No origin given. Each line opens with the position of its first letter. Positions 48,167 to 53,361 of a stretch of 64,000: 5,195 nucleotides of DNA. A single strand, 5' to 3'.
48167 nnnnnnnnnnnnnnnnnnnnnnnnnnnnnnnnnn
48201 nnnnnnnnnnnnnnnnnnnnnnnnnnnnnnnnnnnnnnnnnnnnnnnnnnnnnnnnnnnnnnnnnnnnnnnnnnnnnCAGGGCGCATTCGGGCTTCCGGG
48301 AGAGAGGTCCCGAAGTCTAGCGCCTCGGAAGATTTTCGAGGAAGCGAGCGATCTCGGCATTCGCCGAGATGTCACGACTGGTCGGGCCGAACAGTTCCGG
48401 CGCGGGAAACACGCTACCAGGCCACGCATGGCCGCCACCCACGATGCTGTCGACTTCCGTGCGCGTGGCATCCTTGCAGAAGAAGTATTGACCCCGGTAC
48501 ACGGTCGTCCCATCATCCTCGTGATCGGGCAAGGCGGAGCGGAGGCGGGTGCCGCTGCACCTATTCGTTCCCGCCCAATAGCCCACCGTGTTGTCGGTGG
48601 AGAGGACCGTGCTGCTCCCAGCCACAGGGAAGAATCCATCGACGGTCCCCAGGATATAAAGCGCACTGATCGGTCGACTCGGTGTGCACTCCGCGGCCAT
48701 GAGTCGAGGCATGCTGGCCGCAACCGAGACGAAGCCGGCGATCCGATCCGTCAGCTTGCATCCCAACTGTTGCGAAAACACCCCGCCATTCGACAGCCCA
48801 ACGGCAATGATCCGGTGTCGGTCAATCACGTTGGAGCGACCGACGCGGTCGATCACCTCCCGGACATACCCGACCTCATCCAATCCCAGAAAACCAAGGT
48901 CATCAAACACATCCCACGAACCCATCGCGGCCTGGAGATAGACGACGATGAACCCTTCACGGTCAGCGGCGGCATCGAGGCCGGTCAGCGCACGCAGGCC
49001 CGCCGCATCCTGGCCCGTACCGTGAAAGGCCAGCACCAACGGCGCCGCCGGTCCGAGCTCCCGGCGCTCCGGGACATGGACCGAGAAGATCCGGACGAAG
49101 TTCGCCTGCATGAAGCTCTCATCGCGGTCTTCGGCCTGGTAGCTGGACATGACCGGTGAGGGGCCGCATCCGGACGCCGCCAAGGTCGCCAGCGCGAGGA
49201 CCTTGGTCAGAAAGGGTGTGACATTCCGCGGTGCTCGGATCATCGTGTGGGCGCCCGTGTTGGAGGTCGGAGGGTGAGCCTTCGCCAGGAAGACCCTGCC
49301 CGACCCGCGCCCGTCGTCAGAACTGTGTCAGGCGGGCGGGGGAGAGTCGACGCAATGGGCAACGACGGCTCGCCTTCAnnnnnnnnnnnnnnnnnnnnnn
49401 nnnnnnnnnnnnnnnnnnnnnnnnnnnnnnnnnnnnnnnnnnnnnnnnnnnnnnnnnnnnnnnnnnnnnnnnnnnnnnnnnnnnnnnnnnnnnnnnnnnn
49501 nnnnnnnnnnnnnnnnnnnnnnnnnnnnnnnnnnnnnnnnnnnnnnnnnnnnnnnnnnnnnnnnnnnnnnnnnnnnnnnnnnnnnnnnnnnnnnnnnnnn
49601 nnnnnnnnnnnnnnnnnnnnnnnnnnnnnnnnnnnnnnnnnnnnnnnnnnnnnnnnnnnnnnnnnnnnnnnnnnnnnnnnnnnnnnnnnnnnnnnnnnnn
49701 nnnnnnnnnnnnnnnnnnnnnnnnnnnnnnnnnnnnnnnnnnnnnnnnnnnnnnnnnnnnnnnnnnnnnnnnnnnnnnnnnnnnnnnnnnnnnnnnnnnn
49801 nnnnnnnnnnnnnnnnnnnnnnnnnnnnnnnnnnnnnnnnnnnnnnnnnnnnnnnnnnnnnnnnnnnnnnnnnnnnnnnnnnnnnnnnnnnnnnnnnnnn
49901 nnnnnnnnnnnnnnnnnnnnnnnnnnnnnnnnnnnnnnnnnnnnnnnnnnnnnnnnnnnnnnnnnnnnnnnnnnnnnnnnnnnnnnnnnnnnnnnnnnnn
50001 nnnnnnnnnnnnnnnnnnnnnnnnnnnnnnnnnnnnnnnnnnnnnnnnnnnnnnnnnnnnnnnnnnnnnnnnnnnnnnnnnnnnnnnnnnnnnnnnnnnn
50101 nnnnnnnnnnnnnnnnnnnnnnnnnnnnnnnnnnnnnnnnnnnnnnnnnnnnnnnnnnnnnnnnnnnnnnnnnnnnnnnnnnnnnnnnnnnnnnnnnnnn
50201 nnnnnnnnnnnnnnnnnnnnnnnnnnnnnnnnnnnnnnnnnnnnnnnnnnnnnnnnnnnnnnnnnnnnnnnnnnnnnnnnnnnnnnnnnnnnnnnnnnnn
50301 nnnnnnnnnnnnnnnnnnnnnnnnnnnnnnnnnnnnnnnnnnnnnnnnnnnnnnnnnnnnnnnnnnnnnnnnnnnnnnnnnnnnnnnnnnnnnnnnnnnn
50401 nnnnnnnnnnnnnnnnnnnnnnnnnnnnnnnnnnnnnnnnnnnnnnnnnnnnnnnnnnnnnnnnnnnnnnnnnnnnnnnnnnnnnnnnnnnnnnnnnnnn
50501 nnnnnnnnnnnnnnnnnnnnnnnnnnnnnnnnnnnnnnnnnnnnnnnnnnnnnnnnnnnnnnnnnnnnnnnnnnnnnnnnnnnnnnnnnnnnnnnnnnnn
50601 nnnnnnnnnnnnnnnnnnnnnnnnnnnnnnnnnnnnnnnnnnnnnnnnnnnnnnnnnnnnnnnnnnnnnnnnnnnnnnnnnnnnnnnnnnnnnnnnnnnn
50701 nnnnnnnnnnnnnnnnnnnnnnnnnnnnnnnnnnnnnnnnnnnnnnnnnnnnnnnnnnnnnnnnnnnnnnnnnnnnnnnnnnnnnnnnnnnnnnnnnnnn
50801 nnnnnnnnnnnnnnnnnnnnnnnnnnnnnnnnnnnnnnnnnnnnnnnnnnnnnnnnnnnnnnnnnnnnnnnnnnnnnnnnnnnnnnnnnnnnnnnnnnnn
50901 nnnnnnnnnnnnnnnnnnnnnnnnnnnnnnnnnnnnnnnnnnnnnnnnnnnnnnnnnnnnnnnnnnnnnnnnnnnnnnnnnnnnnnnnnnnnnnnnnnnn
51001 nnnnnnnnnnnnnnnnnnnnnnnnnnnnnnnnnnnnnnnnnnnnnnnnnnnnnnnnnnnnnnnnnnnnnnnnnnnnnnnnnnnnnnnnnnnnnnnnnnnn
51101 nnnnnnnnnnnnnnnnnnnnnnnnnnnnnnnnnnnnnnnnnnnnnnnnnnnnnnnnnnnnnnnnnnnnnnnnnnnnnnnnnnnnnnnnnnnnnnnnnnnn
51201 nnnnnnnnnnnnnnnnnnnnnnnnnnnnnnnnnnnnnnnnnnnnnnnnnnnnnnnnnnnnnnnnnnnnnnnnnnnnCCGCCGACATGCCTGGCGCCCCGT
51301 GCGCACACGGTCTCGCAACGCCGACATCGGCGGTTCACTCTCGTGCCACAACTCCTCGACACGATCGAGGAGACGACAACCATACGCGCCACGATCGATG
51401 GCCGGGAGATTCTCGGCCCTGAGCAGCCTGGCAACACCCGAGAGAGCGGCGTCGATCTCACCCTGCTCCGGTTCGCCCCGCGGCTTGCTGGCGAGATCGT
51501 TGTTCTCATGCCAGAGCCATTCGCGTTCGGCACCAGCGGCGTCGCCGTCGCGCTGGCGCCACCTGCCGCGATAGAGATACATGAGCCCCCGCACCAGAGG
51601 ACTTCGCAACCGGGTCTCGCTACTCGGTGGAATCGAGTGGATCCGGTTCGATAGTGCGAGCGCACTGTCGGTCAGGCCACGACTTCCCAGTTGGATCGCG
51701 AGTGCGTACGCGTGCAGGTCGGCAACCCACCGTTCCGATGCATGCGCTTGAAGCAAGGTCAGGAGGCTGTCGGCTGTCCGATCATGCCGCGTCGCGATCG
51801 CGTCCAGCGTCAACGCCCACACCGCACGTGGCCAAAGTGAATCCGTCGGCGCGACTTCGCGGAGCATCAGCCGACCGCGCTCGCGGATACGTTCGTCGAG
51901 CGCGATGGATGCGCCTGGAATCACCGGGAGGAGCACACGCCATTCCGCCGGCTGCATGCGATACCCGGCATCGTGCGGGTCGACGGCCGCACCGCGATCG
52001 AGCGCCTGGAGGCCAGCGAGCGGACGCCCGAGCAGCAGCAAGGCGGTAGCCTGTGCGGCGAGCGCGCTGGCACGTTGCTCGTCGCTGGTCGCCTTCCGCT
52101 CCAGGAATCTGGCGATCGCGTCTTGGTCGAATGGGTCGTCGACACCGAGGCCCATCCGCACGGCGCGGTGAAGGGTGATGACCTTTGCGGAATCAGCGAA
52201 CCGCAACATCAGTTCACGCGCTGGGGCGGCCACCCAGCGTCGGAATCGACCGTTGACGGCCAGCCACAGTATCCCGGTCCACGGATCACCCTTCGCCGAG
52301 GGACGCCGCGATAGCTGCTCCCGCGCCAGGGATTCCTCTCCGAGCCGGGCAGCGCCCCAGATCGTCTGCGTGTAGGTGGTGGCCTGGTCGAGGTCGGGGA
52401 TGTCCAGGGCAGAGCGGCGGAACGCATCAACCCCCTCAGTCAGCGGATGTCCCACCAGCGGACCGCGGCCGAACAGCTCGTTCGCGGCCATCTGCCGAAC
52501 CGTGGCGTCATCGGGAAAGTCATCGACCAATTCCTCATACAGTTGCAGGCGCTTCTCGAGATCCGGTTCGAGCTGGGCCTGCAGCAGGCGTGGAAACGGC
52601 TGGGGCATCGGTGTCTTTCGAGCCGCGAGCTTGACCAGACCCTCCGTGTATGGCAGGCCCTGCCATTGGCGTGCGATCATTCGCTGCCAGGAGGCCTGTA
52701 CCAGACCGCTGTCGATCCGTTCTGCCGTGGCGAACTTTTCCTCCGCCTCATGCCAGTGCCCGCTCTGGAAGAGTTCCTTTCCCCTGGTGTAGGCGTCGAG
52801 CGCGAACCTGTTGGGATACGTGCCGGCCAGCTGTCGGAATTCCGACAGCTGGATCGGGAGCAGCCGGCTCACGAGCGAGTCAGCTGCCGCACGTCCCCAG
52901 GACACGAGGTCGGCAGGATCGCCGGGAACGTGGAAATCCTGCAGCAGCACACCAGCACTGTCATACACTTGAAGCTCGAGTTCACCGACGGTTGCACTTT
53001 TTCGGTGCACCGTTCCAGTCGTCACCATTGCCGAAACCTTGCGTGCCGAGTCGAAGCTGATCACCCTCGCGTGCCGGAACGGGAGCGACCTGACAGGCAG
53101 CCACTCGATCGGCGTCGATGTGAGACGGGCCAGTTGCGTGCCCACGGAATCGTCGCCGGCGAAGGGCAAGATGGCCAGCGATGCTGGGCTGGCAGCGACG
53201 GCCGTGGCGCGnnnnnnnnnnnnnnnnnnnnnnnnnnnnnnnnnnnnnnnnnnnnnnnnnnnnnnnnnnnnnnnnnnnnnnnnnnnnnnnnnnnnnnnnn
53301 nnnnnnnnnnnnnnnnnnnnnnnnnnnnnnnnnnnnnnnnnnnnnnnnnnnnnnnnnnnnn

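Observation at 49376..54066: AfsK/AfsR-like pair encoded as one overlap-coupled operon: receptor kinase then SARP-AAA ATPase regulator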

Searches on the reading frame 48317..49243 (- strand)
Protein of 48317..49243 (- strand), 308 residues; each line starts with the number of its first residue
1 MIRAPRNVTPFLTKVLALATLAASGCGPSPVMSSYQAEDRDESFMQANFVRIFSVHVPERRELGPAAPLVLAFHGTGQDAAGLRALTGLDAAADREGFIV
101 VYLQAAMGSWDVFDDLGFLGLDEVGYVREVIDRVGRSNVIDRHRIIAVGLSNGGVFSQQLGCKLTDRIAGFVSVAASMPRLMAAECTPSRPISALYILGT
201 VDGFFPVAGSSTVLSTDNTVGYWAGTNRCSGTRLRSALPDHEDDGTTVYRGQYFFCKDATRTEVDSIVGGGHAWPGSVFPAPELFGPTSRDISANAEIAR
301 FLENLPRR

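Call 8: search_protein_families(library=pfam, proteins=[window:48317-49243:-], max_evalue=0.01)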
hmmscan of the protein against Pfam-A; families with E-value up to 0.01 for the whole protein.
window:48317-49243:- (308 aa): 2 families
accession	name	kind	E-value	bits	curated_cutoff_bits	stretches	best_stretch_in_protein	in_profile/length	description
PF10503.15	Esterase_PHB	-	0.00011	22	23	1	67-162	16-116/219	Esterase PHB depolymerase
PF02230.22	Abhydrolase_2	-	0.0028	18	23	0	67-207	14-172/217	Phospholipase/Carboxylesterase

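Call 73: search_protein_families(library=ncbifam, proteins=[window:48317-49243:-], max_evalue=0.01)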
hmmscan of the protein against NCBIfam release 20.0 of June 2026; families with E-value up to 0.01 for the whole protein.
window:48317-49243:- (308 aa): 3 families
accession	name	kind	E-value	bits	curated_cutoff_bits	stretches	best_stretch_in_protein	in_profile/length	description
NF050058.1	e_dPHAscl_type1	hypoth_equivalog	3.5e-32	112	150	1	53-301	10-275/276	extracellular catalytic domain type 1 short-chain-length polyhydroxyalkanoate depolymerase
TIGR01840.1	esterase_phb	subfamily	6.8e-14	51.9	107.85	1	55-178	3-130/213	PHB depolymerase family esterase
NF050059.1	e_dPHAscl_type2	hypoth_equivalog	1.8e-05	24.2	280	1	54-109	208-267/305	extracellular catalytic domain type 2 short-chain-length polyhydroxyalkanoate depolymerase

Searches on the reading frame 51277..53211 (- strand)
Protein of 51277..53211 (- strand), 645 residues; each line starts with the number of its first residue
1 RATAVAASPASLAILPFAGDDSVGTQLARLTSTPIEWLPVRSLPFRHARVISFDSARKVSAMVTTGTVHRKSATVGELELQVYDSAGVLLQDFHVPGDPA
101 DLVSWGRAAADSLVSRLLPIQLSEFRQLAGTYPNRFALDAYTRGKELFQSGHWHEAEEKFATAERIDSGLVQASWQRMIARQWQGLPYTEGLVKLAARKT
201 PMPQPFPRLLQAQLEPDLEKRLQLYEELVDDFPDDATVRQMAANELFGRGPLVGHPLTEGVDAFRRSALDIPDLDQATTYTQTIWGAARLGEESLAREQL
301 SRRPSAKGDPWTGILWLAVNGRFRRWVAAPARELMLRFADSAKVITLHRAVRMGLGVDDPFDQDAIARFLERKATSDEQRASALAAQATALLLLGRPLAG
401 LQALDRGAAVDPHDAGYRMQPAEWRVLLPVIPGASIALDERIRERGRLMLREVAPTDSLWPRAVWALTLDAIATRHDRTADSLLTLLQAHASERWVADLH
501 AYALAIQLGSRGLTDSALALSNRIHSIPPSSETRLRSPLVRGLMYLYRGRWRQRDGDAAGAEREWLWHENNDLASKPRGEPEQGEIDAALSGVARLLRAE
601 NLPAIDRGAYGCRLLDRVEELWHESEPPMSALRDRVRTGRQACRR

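Call 22: find_homologous_proteins(query=window:51277-53211:-)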
Query window:51277-53211:- (645 aa): 17 proteins with E <= 0.001 among 8000 candidates.
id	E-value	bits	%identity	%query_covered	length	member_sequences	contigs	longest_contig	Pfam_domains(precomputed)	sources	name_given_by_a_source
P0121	0.0e+0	1431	100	100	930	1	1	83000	PF07714.24,PF00069.32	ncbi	ncbi:MAG: serine/threonine-protein kinase [Gemmatimonadota bacterium]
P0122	0.0e+0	1250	88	100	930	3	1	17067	PF07714.24,PF00069.32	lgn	-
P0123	0.0e+0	1046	74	100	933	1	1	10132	PF07714.24,PF00069.32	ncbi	-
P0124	4.5e-235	800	60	98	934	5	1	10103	PF07714.24,PF00069.32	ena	-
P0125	1.9e-233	795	60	98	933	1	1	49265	PF07714.24,PF00069.32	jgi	jgi:hypothetical protein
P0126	3.6e-228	777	59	99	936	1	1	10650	PF07714.24,PF00069.32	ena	-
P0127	6.0e-222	757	56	100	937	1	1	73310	PF07714.24,PF00069.32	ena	-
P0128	1.8e-220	752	56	100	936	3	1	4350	PF07714.24,PF00069.32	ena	-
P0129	1.4e-214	732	56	100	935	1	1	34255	PF07714.24,PF00069.32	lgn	-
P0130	3.8e-209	714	55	100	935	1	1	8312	PF07714.24,PF00069.32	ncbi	-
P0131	4.1e-209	714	56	99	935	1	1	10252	PF07714.24,PF00069.32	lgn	-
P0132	4.7e-206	704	55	100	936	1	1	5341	PF07714.24,PF00069.32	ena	-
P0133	5.8e-188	644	52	98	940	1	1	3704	PF07714.24,PF00069.32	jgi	jgi:tetratricopeptide (TPR) repeat protein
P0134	1.1e-179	617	51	98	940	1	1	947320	PF07714.24,PF00069.32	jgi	jgi:hypothetical protein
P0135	1.7e-176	606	51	98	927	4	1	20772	PF07714.24,PF00069.32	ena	-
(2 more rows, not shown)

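Call 34: predict_structure(alignment_id=A2)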
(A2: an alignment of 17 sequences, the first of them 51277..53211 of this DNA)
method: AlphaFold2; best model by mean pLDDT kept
length: 645 residues; sequences in the alignment: 17
mean_pLDDT: 81.1   pTM: 0.69
mean pLDDT of the five models: 81.1, 78.9, 78.5, 76.4, 67.9
residues with pLDDT >= 90: 161; 70-90: 388; 50-70: 67; < 50: 29
segments of 3 or more residues with pLDDT < 50: 1-8, 355-358, 533-535, 571-584
pLDDT, mean of each block of 10 residues (from residue 1): 41 88 85 76 81 88 92 87 93 91 89 84 64 68 81 84 83 83 68 77 82 80 91 82 81 71 86 80 79 86 77 82 75 84 78 54 83 85 83 89 90 78 91 90 94 86 92 93 93 83 94 93 70 57 88 90 74 36 56 81 83 83 89 90 78
secondary structure, 60 per line:
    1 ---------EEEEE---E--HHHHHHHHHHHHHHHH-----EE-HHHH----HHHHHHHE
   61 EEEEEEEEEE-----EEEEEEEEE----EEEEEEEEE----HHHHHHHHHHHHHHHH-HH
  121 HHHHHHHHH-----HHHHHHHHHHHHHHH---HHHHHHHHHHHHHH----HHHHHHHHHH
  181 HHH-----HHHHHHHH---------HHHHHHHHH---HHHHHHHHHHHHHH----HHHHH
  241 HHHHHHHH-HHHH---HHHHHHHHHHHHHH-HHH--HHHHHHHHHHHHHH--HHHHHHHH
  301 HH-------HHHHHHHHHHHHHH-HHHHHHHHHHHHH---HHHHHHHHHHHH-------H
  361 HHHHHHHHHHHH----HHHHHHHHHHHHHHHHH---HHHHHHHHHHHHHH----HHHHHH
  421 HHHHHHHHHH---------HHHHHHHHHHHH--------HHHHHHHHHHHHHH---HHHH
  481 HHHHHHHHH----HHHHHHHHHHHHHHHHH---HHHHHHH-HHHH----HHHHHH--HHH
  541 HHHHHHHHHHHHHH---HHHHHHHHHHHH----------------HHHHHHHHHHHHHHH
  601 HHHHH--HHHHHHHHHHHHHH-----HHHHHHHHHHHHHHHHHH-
elements in order: E10-14 H21-36 H45-48 H53-59 E60-70 E76-84 E89-97 H102-117 H119-129 H135-149 H153-166 H171-183 H189-196 H206-214 H218-231 H236-248 H250-253 H257-270 H277-290 H293-302 H310-323 H325-337 H341-352 H360-372 H377-393 H397-410 H415-430 H440-451 H460-473 H477-489 H494-510 H514-520 H522-525 H530-535 H538-554 H558-569 H586-605 H608-621 H627-644
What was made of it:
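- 52861..53184 (-): Membrane-proximal alpha/beta subdomain of the C-terminal region (aa ~295-402), starting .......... AlphaFold secondary structure beta-alpha-beta3-alpha, pLDDT 76-93 (call 34).
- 51277..52860 (-): TPR-like alpha-solenoid of about 26 helices (aa ~403-930), probably extracytoplasmic, with two nearly invariant C-terminal cysteines. AlphaFold model pLDDT 81 (call 34).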

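Call 37: fold_search(model_id=the predicted structure, library=pdb)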
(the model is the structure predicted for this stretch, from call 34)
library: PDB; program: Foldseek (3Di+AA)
matches with E <= 10: 1227; with E <= 0.001: 43
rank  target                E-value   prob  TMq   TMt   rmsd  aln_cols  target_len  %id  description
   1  8fgw_D                2.7e-05  1.00  0.25  0.14  21.8       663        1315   12  Human IFT-A complex structures provide molecular insights into ciliary transport (released 2023-02-22)
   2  8q9t_E                3.3e-05  1.00  0.24  0.17  18.2       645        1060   12  CryoEM structure of a S. Cerevisiae Ski238 complex bound to RNA (released 2023-11-29)
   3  8fy3_B                5.8e-05  1.00  0.24  0.28  17.8       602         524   13  Structure of NOT1:NOT10:NOT11 module of the human CCR4-NOT complex (released 2023-07-26)
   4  8qca_B                6.7e-05  1.00  0.26  0.23  18.1       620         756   12  CryoEM structure of a S. Cerevisiae Ski2387 complex in the closed state bound to RNA (released 2023-11-15)
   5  8fy4_B                7.6e-05  1.00  0.21  0.23  19.2       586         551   11  Structure of NOT1:NOT10:NOT11 module of the chicken CCR4-NOT complex (released 2023-08-30)
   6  5dse_C                1.1e-04  1.00  0.29  0.27  13.6       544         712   11  Crystal Structure of the TTC7B/Hyccin Complex (released 2015-12-02)
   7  8bfi_B                1.1e-04  1.00  0.22  0.24  19.1       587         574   12  human CNOT1-CNOT10-CNOT11 module (released 2022-12-28)
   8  7qds_B                1.3e-04  1.00  0.25  0.18  21.1       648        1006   12  Apo human SKI complex in the open state (released 2022-02-02)
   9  8f5o_D                1.3e-04  1.00  0.31  0.18  17.3       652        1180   11  Structure of Leishmania tarentolae IFT-A (state 1) (released 2022-12-21)
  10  9g8o_B                1.4e-04  1.00  0.18  0.14  31.5       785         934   12  human 40S ribosome bound by a SKI238-exosome complex (released 2024-10-16)
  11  8hmd_C                1.5e-04  1.00  0.32  0.18  17.5       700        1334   11  base module state 2 of Tetrahymena IFT-A (released 2023-06-14)
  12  8rot_A                1.5e-04  1.00  0.27  0.20  23.7       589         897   15  Cryo-EM structure of the transmembrane anti-sigma factor DdvA (released 2024-11-06)
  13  8rw5                  1.5e-04  1.00  0.20  0.16  23.9       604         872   14  Symmetry expansion of dimeric transmembrane anti-sigma factor DdvA (released 2024-11-06)
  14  8bbe_D                1.7e-04  1.00  0.29  0.29  17.9       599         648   12  Structure of the IFT-A complex; IFT-A2 module (released 2022-12-21)
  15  4buj_F                1.8e-04  1.00  0.22  0.12  26.0       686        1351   10  Crystal structure of the S. cerevisiae Ski2-3-8 complex (released 2013-08-28)
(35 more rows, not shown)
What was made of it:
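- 51277..52860 (-): Foldseek matches are TPR superhelices such as IFT-A, Ski3, DdvA and LbcA (call 37).
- Checked: Its Foldseek matches are generic TPR superhelices (calls 34, 37).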

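Call 68: find_encoding_contigs(protein=P0121, flank=10000, max_places=2)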
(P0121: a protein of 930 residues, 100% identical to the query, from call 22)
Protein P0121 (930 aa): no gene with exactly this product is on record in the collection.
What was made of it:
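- Tried and rejected: Returned nothing (call 68).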
